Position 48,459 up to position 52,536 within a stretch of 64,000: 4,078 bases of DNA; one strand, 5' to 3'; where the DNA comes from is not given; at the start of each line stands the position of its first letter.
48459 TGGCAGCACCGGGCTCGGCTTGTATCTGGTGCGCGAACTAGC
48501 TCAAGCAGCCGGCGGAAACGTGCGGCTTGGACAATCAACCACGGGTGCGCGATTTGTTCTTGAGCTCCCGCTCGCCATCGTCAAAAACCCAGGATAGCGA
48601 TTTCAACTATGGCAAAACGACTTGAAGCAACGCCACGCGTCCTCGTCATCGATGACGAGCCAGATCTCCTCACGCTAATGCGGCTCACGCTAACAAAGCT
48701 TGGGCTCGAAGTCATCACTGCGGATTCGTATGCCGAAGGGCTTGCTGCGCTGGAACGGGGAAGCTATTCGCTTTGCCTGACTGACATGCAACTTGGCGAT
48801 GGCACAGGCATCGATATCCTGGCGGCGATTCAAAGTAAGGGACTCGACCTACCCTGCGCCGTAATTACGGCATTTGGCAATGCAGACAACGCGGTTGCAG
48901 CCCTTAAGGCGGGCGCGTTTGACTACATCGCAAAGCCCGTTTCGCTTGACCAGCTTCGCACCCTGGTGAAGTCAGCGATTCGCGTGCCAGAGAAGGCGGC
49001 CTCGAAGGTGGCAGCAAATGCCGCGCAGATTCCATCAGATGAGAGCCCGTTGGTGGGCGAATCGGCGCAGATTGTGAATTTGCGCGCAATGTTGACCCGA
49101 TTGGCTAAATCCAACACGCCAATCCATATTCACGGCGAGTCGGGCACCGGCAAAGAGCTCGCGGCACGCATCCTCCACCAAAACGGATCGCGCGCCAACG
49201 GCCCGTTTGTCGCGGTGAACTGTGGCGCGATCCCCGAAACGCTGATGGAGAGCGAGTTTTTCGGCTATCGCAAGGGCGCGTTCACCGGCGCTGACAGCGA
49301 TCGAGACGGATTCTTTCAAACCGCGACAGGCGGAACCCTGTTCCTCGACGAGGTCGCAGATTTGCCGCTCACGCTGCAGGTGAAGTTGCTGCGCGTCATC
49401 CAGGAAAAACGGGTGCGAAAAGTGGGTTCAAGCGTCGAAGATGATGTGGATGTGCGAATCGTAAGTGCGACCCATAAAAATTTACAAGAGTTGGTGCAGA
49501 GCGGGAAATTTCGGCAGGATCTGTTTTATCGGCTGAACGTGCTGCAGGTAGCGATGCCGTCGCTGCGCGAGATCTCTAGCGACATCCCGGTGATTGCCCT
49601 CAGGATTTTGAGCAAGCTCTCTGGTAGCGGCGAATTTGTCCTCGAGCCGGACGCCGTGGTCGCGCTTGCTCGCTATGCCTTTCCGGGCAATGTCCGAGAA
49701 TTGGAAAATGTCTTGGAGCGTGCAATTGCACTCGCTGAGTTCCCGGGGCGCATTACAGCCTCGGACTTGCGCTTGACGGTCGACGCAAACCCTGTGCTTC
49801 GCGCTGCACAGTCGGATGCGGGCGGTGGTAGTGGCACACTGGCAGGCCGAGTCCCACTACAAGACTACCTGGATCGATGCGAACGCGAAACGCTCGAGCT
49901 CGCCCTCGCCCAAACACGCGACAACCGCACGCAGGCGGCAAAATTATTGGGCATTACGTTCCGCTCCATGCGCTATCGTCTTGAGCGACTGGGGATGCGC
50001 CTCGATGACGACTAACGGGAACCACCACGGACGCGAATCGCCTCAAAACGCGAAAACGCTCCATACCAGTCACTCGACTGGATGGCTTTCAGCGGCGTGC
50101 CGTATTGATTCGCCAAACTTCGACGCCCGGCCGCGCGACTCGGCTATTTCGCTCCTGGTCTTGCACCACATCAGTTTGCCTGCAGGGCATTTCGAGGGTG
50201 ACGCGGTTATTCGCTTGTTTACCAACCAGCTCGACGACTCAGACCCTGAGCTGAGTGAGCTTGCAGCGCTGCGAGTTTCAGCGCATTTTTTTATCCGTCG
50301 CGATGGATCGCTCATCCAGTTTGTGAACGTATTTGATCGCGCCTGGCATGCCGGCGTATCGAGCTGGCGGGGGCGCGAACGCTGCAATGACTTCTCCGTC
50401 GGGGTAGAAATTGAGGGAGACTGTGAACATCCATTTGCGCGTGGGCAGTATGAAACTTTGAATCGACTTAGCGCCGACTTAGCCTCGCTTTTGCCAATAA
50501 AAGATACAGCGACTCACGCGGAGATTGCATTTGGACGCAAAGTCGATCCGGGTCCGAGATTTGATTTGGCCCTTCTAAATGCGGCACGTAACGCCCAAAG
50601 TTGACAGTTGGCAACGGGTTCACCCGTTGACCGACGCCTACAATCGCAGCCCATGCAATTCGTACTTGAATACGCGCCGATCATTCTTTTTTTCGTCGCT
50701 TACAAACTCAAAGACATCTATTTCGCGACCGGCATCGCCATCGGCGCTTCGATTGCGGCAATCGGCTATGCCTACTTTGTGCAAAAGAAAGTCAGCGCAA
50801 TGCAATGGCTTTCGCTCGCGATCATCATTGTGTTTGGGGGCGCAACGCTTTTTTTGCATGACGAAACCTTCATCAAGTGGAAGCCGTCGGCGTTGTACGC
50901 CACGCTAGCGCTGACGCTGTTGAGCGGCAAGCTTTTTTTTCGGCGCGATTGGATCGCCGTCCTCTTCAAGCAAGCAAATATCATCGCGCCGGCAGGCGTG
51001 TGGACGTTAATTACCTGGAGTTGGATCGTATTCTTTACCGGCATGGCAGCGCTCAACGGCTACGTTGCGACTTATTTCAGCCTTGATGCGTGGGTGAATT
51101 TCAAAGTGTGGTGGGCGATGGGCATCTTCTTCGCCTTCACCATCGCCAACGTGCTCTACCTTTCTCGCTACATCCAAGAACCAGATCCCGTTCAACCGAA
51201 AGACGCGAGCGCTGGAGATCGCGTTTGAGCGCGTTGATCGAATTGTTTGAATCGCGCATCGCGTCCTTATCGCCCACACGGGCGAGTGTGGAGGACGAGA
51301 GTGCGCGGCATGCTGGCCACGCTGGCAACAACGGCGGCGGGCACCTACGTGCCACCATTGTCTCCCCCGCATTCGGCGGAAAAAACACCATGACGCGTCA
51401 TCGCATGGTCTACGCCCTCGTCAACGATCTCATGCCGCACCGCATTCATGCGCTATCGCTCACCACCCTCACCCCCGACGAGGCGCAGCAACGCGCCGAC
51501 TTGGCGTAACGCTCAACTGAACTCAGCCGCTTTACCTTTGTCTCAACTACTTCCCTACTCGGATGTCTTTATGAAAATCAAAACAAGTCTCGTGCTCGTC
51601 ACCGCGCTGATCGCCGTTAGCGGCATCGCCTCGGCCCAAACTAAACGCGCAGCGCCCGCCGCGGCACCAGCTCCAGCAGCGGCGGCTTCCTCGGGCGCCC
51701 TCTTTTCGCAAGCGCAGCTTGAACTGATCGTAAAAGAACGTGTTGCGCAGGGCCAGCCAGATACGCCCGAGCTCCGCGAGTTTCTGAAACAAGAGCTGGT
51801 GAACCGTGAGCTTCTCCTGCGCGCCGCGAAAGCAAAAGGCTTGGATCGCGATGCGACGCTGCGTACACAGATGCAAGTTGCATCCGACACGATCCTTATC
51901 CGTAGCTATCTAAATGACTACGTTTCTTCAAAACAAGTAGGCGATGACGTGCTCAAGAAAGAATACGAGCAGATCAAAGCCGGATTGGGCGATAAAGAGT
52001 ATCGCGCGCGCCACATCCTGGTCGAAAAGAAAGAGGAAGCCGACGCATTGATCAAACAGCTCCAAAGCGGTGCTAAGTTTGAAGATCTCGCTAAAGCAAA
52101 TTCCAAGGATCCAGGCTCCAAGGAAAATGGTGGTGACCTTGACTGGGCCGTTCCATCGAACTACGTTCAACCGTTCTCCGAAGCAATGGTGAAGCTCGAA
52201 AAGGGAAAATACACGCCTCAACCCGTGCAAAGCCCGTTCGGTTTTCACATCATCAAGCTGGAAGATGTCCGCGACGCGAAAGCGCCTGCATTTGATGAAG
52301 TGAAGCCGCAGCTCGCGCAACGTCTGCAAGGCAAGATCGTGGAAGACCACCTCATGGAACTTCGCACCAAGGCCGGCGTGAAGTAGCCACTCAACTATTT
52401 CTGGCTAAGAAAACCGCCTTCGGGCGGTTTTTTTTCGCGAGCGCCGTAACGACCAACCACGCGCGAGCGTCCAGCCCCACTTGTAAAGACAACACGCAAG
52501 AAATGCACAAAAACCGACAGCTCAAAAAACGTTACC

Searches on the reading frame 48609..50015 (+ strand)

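Call 46: search_protein_families(library=pfam, proteins=[window:48609-50015:+], max_evalue=0.00001)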
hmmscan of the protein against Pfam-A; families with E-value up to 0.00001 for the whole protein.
window:48609-50015:+ (468 aa): 5 families
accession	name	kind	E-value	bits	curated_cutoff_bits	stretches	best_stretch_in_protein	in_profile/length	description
PF00158.32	Sigma54_activat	-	2.3e-68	229.5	20.2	1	148-314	1-167/168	Sigma-54 interaction domain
PF00072.30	Response_reg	-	9.9e-26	90.5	30.2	1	11-120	1-110/111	Response regulator receiver domain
PF14532.12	Sigma54_activ_2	-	1.1e-25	90.9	25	1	149-319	1-138/138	Sigma-54 interaction domain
PF25601.1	AAA_lid_14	-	1.2e-13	51.1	27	1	320-393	1-76/87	AAA+ ATPase lid domain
PF02954.25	HTH_8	-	2.7e-09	37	22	1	423-460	4-41/42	Bacterial regulatory protein, Fis family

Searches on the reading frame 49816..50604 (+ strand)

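Call 70: search_protein_families(library=pfam, proteins=[window:49816-50604:+], max_evalue=0.00001)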
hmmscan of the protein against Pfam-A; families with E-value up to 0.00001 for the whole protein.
window:49816-50604:+ (262 aa): 1 family
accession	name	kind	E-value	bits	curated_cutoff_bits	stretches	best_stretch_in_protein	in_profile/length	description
PF01510.30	Amidase_2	-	1.2e-24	87.6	26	1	109-247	3-131/131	N-acetylmuramoyl-L-alanine amidase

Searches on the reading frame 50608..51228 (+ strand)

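Call 46: search_protein_families(library=pfam, proteins=[window:50608-51228:+], max_evalue=0.00001)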
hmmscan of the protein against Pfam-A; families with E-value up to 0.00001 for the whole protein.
window:50608-51228:+ (206 aa): 1 family
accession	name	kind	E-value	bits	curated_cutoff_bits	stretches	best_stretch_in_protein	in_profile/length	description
PF04279.20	IspA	-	2e-54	184.9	28.7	1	16-191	1-175/176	Intracellular septation protein A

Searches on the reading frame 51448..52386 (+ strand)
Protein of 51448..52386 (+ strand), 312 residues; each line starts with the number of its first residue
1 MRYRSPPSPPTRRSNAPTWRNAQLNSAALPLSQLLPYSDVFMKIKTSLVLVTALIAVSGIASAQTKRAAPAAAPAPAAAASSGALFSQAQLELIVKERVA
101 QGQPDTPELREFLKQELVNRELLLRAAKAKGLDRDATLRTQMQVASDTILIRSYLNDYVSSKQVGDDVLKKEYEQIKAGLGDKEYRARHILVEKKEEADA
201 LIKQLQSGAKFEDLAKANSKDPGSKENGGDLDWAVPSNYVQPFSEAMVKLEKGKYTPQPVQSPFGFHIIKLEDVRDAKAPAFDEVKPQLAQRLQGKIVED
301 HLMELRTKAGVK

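Call 46: search_protein_families(library=pfam, proteins=[window:51448-52386:+], max_evalue=0.00001)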
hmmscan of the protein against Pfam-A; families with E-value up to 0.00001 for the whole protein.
window:51448-52386:+ (312 aa): 3 families
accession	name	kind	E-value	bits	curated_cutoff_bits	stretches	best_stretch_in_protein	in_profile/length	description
PF13616.12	Rotamase_3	-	3.3e-23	82.9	22.5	1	188-274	19-115/116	PPIC-type PPIASE domain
PF00639.27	Rotamase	-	3.2e-20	73.3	21.7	1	194-273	18-97/97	PPIC-type PPIASE domain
PF13145.12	Rotamase_2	-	1.6e-16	61.6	27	1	166-287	3-121/121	PPIC-type PPIASE domain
